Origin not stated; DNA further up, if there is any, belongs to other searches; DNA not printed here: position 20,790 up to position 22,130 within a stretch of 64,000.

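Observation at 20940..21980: BioB-like radical SAM protein with non-canonical CX5CX2C cluster spacing (HcgA/HmdB-like), a second methanogen-associated cofactor signature in this window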

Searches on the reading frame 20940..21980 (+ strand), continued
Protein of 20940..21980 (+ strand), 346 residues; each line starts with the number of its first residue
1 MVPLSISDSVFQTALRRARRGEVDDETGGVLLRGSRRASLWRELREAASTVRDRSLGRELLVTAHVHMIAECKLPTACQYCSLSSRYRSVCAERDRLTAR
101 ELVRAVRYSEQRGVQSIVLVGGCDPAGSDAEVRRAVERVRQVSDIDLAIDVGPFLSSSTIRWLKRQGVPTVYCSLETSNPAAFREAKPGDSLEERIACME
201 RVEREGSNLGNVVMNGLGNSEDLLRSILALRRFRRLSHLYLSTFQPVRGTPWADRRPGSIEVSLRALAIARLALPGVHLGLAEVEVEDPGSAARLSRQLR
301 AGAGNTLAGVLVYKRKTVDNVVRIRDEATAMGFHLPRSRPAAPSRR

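Call 30: list_cluster_members(proteins=[P0120, P0121, P0122, P0123, P0125, P0132, P0135, P0141, P0133, P0127])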
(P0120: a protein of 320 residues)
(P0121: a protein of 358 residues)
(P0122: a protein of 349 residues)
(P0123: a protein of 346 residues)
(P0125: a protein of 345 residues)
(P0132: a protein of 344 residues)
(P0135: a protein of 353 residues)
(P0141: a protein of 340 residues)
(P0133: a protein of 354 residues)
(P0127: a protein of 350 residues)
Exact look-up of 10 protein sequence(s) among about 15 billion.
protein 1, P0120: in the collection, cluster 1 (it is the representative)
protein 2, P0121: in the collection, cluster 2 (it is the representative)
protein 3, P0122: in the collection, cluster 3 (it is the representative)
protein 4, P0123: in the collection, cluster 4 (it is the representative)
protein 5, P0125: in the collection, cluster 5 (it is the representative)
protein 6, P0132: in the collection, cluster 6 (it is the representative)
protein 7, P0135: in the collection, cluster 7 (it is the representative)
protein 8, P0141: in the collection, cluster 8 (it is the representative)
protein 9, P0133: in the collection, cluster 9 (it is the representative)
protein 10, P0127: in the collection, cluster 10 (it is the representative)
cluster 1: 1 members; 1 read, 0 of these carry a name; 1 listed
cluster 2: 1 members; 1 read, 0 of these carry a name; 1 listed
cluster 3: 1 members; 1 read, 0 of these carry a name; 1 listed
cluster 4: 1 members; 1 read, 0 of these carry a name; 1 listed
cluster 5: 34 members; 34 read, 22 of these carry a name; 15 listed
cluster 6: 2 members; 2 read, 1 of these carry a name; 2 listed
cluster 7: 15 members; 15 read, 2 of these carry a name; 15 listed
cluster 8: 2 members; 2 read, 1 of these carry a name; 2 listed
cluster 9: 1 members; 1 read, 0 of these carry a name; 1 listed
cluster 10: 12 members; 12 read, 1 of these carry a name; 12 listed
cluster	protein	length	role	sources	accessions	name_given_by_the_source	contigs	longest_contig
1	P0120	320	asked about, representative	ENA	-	-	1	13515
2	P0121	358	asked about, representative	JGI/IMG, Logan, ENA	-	-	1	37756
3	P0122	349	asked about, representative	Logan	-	-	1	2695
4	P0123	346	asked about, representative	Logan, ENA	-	-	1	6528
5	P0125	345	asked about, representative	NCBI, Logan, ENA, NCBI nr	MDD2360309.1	MAG: radical SAM protein [Syntrophaceticus schinkii] | radical SAM protein [Syntrophaceticus schinkii]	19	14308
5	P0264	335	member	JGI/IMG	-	biotin synthase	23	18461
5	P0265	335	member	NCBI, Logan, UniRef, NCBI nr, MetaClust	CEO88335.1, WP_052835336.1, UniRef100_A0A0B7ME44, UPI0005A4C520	radical SAM protein [Syntrophaceticus schinkii] | biotin synthase n=1 Tax=Syntrophaceticus schinkii TaxID=499207 RepID=A0A0B7ME44_9FIRM | status=active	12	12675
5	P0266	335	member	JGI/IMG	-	biotin synthase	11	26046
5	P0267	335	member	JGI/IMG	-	biotin synthase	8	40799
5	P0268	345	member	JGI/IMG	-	biotin synthase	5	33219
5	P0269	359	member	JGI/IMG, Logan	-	biotin synthase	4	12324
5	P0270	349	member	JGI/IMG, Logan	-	biotin synthase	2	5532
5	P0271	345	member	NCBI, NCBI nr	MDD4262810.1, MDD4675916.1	MAG: radical SAM protein [Syntrophaceticus schinkii] | radical SAM protein [Syntrophaceticus schinkii]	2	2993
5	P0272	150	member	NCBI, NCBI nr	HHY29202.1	MAG TPA: hypothetical protein GX520_00690, partial [Syntrophaceticus sp.] | hypothetical protein [Syntrophaceticus sp.]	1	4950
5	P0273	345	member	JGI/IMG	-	biotin synthase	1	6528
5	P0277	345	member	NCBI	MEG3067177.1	MAG: radical SAM protein [Syntrophaceticus schinkii]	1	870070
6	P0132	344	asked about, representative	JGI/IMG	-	-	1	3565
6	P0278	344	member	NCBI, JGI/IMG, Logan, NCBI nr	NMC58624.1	MAG: 5,10-methenyltetrahydromethanopterin hydrogenase cofactor biosynthesis protein HmdB ... | biotin synthase | 5,10-methenyltetrahydromethanopterin hydrogenase cofactor biosynthesis protein HmdB ...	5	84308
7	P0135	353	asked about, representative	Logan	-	-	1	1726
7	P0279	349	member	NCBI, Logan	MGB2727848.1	MAG: radical SAM protein [Halobacteriota archaeon]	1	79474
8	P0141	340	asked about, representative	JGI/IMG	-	biotin synthase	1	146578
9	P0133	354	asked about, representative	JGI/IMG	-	-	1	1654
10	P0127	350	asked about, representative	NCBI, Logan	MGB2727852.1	MAG: radical SAM protein [Halobacteriota archaeon]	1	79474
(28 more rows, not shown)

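Call 31: find_encoding_contigs(protein=P0278, flank=10000, max_places=1)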
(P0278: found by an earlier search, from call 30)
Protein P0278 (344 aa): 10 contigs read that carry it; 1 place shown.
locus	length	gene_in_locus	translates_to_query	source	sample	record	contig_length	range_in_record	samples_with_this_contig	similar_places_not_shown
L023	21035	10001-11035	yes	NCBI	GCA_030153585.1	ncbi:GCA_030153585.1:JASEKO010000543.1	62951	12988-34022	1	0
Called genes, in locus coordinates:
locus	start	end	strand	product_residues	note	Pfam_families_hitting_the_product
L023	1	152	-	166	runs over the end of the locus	-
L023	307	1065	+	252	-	-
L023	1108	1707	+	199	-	-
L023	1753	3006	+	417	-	-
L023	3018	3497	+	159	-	PF06271:RDD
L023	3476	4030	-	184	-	PF04191:PEMT, PF04140:ICMT (faint)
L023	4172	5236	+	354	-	PF01497:Peripla_BP_2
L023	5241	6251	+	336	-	PF01497:Peripla_BP_2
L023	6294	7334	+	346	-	PF01032:FecCD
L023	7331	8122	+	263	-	PF13555:AAA_29 (faint), PF00005:ABC_tran, PF02463:SMC_N (faint), PF13175:AAA_15 (faint), PF13304:AAA_21 (faint)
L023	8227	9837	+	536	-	PF00496:SBP_bac_5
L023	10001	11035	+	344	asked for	PF04055:Radical_SAM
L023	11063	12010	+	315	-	PF19300:BPD_transp_1_N (weak), PF00528:BPD_transp_1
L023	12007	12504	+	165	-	-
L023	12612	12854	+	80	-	-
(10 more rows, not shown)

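Call 32: find_encoding_contigs(protein=P0279, flank=10000, max_places=1)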
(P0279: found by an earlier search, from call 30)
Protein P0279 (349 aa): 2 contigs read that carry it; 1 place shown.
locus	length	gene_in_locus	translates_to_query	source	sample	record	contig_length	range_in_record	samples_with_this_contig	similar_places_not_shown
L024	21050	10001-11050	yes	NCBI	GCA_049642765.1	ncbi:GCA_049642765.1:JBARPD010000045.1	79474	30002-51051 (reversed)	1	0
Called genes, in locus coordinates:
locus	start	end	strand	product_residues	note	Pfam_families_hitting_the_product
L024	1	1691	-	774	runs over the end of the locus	PF17936:Big_6 (faint)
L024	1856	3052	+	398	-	-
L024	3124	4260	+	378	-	PF01497:Peripla_BP_2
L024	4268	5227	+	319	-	PF01209:Ubie_methyltran (weak), PF13489:Methyltransf_23 (weak), PF08241:Methyltransf_11, PF08242:Methyltransf_12, PF13649:Methyltransf_25, PF13847:Methyltransf_31 (weak)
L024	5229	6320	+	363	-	PF04055:Radical_SAM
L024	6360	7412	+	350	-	PF04055:Radical_SAM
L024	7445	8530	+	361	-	PF04055:Radical_SAM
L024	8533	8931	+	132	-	-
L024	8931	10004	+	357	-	PF04055:Radical_SAM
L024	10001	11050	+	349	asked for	PF04055:Radical_SAM, PF06968:BATS (faint)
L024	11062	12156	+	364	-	PF01032:FecCD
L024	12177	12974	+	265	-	PF00005:ABC_tran, PF02463:SMC_N (faint), PF13304:AAA_21 (weak)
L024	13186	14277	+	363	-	PF01032:FecCD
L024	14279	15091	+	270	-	PF00005:ABC_tran, PF13304:AAA_21 (weak)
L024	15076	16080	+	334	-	PF00005:ABC_tran, PF13304:AAA_21 (faint), PF13732:DrrA1-3_C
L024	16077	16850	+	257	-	PF01061:ABC2_membrane, PF12698:ABC2_membrane_3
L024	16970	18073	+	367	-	PF00005:ABC_tran, PF13304:AAA_21 (faint)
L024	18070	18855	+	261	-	PF01061:ABC2_membrane, PF12698:ABC2_membrane_3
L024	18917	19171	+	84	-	PF03683:UPF0175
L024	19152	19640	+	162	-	PF11848:DUF3368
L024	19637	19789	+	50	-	-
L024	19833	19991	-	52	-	PF01954:AF2212-like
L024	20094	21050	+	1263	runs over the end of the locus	PF02514:CobN-Mg_chel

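Call 34: search_protein_families(library=ncbifam, proteins=[P0144, P0150, P0151, P0152, P0153, P0154, P0155, P0157, P0158, P0162], max_evalue=1e-20)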
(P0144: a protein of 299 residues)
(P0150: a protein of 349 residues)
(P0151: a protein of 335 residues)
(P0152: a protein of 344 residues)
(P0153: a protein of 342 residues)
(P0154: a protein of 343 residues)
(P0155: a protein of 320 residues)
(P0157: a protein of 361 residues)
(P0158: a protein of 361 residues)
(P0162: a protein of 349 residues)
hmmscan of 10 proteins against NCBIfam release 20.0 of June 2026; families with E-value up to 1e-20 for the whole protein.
P0144 (299 aa): 1 family
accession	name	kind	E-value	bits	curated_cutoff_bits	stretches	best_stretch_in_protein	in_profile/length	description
TIGR03957.1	rSAM_HmdB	equivalog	2e-21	76.5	320.9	1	18-191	2-178/317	5,10-methenyltetrahydromethanopterin hydrogenase cofactor biosynthesis protein HmdB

P0150 (349 aa): 3 families
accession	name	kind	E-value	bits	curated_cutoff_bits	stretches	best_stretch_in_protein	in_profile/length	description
TIGR03957.1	rSAM_HmdB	equivalog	2.6e-54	184.5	320.9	1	17-274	3-256/317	5,10-methenyltetrahydromethanopterin hydrogenase cofactor biosynthesis protein HmdB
TIGR03910.1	pyrrolys_PylB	equivalog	1.1e-24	87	348.2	1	3-276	5-276/347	methylornithine synthase PylB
TIGR00433.2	bioB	equivalog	2.2e-23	83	225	1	14-273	2-256/307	biotin synthase BioB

P0151 (335 aa): 1 family
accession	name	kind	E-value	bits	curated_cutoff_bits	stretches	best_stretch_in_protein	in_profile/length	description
TIGR03957.1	rSAM_HmdB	equivalog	6.2e-33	114.3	320.9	1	18-275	2-257/317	5,10-methenyltetrahydromethanopterin hydrogenase cofactor biosynthesis protein HmdB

P0152 (344 aa): 1 family
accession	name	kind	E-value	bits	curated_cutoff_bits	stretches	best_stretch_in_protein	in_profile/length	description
TIGR03957.1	rSAM_HmdB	equivalog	4.7e-28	98.3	320.9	1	31-295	15-278/317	5,10-methenyltetrahydromethanopterin hydrogenase cofactor biosynthesis protein HmdB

P0153 (342 aa): 2 families
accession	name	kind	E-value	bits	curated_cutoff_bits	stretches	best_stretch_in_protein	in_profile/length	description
TIGR03957.1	rSAM_HmdB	equivalog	1.2e-40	139.7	320.9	1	15-286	1-274/317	5,10-methenyltetrahydromethanopterin hydrogenase cofactor biosynthesis protein HmdB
TIGR00433.2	bioB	equivalog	1.4e-24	87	225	1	18-288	6-279/307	biotin synthase BioB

P0154 (343 aa): 1 family
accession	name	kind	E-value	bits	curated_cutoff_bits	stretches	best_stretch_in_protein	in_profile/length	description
TIGR03957.1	rSAM_HmdB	equivalog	5.2e-28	98.1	320.9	1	25-285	11-276/317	5,10-methenyltetrahydromethanopterin hydrogenase cofactor biosynthesis protein HmdB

P0155 (320 aa): 1 family
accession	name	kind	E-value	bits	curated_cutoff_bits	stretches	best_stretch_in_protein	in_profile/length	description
TIGR03957.1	rSAM_HmdB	equivalog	2.3e-27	96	320.9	1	85-292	74-277/317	5,10-methenyltetrahydromethanopterin hydrogenase cofactor biosynthesis protein HmdB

P0157 (361 aa): 1 family
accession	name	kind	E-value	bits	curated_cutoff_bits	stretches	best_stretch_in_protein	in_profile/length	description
TIGR03957.1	rSAM_HmdB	equivalog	6.3e-21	74.9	320.9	0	22-275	4-256/317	5,10-methenyltetrahydromethanopterin hydrogenase cofactor biosynthesis protein HmdB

P0158 (361 aa): 1 family
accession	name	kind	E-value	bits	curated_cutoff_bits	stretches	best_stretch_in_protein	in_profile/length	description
TIGR03957.1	rSAM_HmdB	equivalog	2e-37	129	320.9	1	22-292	4-277/317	5,10-methenyltetrahydromethanopterin hydrogenase cofactor biosynthesis protein HmdB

P0162 (349 aa): 3 families
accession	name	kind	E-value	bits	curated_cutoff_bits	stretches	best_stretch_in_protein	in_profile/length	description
TIGR03957.1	rSAM_HmdB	equivalog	1.8e-168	559.6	320.9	1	18-330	4-316/317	5,10-methenyltetrahydromethanopterin hydrogenase cofactor biosynthesis protein HmdB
TIGR00433.2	bioB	equivalog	4.2e-26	91.9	225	1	18-271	6-258/307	biotin synthase BioB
TIGR03910.1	pyrrolys_PylB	equivalog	2.6e-24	85.7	348.2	1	2-302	5-306/347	methylornithine synthase PylB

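Call 41: find_encoding_contigs(protein=P0277, flank=10000, max_places=1)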
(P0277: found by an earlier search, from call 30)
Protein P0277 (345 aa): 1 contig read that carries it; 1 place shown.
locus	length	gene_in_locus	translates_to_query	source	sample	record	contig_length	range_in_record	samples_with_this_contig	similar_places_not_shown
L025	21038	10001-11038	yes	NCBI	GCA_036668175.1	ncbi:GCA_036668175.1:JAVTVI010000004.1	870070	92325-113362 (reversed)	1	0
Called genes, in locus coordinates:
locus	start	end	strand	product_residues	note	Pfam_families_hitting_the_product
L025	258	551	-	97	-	-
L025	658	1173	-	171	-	-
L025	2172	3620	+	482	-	PF00078:RVT_1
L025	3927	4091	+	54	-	PF11213:DUF3006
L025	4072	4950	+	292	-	PF00753:Lactamase_B, PF23023:Anti-Pycsar_Apyc1 (weak), PF12706:Lactamase_B_2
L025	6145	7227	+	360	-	PF01497:Peripla_BP_2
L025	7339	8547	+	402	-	PF03453:MoeA_N, PF00994:MoCF_biosynth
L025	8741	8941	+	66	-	-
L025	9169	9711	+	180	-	PF01497:Peripla_BP_2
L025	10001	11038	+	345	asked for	PF04055:Radical_SAM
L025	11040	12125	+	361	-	PF01497:Peripla_BP_2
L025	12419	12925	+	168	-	PF05175:MTS, PF06325:PrmA (weak), PF01209:Ubie_methyltran, PF13649:Methyltransf_25, PF13847:Methyltransf_31, PF08241:Methyltransf_11, PF08242:Methyltransf_12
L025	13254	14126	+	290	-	PF13343:SBP_bac_6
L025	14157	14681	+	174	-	PF02492:cobW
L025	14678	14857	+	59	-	-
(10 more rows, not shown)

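Call 42: find_encoding_contigs(protein=P0120, flank=10000, max_places=1)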
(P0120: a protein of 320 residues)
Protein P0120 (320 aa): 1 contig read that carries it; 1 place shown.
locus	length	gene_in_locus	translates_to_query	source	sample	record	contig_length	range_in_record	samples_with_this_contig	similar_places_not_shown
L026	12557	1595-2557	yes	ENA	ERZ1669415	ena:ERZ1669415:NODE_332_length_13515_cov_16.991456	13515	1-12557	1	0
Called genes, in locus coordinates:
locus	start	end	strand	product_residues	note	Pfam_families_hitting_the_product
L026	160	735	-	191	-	PF00117:GATase, PF07722:Peptidase_C26 (faint)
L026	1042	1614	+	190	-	-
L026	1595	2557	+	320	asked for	PF04055:Radical_SAM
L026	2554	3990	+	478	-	PF00437:T2SSE (faint), PF02463:SMC_N (faint), PF03193:RsgA_GTPase (faint), PF13476:AAA_23 (faint), PF13481:AAA_25 (faint), PF00005:ABC_tran, PF13304:AAA_21 (weak), PF00005:ABC_tran, +11 more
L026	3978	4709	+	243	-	PF02361:CbiQ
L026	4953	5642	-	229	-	PF02665:Nitrate_red_gam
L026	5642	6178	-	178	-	-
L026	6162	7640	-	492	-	PF12837:Fer4_6 (faint), PF13237:Fer4_10, PF13247:Fer4_11, PF12838:Fer4_7 (weak), PF14711:Nitr_red_bet_C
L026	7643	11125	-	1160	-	PF00384:Molybdopterin, PF28599:NarG_dom_V, PF01568:Molydop_binding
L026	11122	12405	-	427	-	PF07690:MFS_1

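Call 43: search_protein_families(library=pfam, proteins=[L026:1042-1614:+, L002:11204-11827:+, L024:5229-6320:+, L024:6360-7412:+, L024:7445-8530:+, L024:8931-10004:+, L024:8533-8931:+], max_evalue=0.01)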
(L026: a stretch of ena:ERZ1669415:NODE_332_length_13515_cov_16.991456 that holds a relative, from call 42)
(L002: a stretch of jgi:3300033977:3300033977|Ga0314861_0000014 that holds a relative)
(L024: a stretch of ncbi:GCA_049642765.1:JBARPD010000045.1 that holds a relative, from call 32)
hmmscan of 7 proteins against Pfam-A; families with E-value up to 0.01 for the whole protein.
L026:1042-1614:+ (190 aa): 0 families

L002:11204-11827:+ (207 aa): 0 families

L024:5229-6320:+ (363 aa): 1 family
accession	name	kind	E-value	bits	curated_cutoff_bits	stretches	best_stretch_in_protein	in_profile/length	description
PF04055.27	Radical_SAM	-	7.3e-17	62.5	29.5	1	70-218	11-164/166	Radical SAM superfamily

L024:6360-7412:+ (350 aa): 1 family
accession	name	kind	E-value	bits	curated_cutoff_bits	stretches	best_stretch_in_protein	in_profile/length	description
PF04055.27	Radical_SAM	-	1.9e-08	35.1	29.5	1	65-218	4-155/166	Radical SAM superfamily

L024:7445-8530:+ (361 aa): 3 families
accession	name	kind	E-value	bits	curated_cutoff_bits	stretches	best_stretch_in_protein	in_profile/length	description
PF04055.27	Radical_SAM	-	1.4e-13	51.8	29.5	1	66-217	7-158/166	Radical SAM superfamily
PF06968.18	BATS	-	0.00052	20.6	22.2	1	248-288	5-42/88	Biotin and Thiamin Synthesis associated domain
PF21794.3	RAD51D_N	-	0.002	18.7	27.3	1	140-170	4-34/60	RAD51D, N-terminal domain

L024:8931-10004:+ (357 aa): 1 family
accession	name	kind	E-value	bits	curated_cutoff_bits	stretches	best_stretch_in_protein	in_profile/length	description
PF04055.27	Radical_SAM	-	3.1e-11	44.2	29.5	1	73-229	6-164/166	Radical SAM superfamily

L024:8533-8931:+ (132 aa): 0 families

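Call 48: predict_structure(alignment_id=A1)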
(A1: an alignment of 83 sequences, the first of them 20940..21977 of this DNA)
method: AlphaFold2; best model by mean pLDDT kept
length: 346 residues; sequences in the alignment: 83
mean_pLDDT: 94.2   pTM: 0.92
mean pLDDT of the five models: 94.2, 94.0, 94.1, 93.8, 93.8
residues with pLDDT >= 90: 317; 70-90: 12; 50-70: 14; < 50: 3
segments of 3 or more residues with pLDDT < 50: none
pLDDT, mean of each block of 10 residues (from residue 1): 76 98 98 98 98 98 97 95 93 95 98 97 96 98 97 97 98 98 97 98 98 96 98 98 93 94 98 98 76 84 94 95 95 87 57
secondary structure, 60 per line:
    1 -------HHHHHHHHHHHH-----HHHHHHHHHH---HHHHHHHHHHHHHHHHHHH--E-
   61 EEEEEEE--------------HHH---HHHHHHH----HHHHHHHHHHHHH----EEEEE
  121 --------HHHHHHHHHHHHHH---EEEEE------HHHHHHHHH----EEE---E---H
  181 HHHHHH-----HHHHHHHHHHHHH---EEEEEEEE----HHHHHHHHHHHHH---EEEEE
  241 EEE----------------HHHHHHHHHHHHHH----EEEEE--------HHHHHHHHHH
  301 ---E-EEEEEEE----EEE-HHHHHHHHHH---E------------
elements in order: H8-19 H25-34 H38-56 E61-67 H88-94 H99-111 E116-120 H129-142 E146-150 H157-165 E170-172 H180-186 H192-204 E208-215 H220-232 E236-243 H260-273 E278-282 H291-300 E306-312 E317-319 H321-330
